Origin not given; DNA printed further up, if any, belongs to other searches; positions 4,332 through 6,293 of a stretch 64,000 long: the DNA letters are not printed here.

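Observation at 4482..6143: Unusual FHA – polytopic membrane – (EPKP)n repeat – Lys-rich tail architecture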

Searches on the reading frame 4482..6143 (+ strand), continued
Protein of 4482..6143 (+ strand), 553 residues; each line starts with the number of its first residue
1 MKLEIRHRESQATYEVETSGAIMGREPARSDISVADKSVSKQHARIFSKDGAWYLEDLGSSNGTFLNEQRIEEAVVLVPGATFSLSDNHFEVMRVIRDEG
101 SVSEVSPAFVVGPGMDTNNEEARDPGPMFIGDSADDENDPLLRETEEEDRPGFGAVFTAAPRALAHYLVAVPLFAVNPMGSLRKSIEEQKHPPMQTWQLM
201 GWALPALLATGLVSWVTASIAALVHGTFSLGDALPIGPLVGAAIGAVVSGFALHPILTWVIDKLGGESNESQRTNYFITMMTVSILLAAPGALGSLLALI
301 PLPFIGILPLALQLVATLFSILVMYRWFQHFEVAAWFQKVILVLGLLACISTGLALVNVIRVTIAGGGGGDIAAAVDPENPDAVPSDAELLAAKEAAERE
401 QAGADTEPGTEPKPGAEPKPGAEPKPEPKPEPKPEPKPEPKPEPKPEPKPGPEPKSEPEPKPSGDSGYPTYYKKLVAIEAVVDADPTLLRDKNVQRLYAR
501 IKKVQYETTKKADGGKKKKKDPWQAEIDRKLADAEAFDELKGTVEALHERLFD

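Call 27: predict_structure(alignment_id=A1)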
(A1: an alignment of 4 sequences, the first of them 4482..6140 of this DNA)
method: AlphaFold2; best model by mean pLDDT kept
length: 553 residues; sequences in the alignment: 4
mean_pLDDT: 65.0   pTM: 0.38
mean pLDDT of the five models: 65.0, 57.4, 56.4, 53.7, 49.3
residues with pLDDT >= 90: 12; 70-90: 309; 50-70: 69; < 50: 163
segments of 3 or more residues with pLDDT < 50: 25-42, 60-62, 99-150, 366-387, 401-465, 516-518
pLDDT, mean of each block of 10 residues (from residue 1): 78 73 47 34 67 70 52 72 71 68 29 26 31 29 37 76 86 83 78 83 86 82 78 76 83 82 79 86 81 72 68 79 83 80 80 73 50 34 46 59 39 37 37 36 34 35 58 90 86 89 82 56 73 81 89 78
secondary structure, 60 per line:
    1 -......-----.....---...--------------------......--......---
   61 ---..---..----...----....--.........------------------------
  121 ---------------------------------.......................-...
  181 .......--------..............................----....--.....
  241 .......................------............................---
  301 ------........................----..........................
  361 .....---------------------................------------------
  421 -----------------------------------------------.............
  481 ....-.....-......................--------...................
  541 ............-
elements in order: E2-7 E13-17 E21-23 E44-49 E52-57 E75-77 E82-85 E88-96 H154-176 H178-187 H196-225 H230-233 H236-263 H270-297 H307-330 H335-365 H387-402 H468-484 H486-490 H492-513 H522-552

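Call 59: search_protein_families(library=pfam, alignment_id=A6, max_evalue=0.01)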
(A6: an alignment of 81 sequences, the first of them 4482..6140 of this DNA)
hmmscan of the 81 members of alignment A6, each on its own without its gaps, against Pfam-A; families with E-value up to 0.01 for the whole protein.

A. member 1, window:4482-6140:+ (553 aa): 3 families
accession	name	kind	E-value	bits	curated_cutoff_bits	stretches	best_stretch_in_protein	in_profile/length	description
PF00498.31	FHA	-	1.3e-18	67.6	20.7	1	23-85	3-66/67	FHA domain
PF16697.10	Yop-YscD_cpl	-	7.3e-12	45.8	33.2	1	12-90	10-88/94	Inner membrane component of T3SS, cytoplasmic domain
PF05887.16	Trypan_PARP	-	6.7e-11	42.7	100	1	400-463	47-112/134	Procyclic acidic repetitive protein (PARP)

B. families by the number of members that match (of 81 scanned): 10 families
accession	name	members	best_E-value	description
PF00498.31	FHA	81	2.8e-19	FHA domain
PF16697.10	Yop-YscD_cpl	80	1.3e-13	Inner membrane component of T3SS, cytoplasmic domain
PF04893.22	Yip1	6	3.6e-06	Yip1 domain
PF05887.16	Trypan_PARP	2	6.7e-11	Procyclic acidic repetitive protein (PARP)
PF22251.1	PFF1_TM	2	0.00015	Vacuolar membrane protease, transmembrane domain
PF02095.21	Extensin_1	1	2.6e-05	Extensin-like protein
PF19779.4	DUF6264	1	0.0018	Family of unknown function (DUF6264)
PF15346.11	ARGLU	1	0.0023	Arginine and glutamate-rich 1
PF03699.18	UPF0182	1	0.0045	Uncharacterised protein family (UPF0182)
PF20187.3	DUF6550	1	0.0065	Family of unknown function (DUF6550)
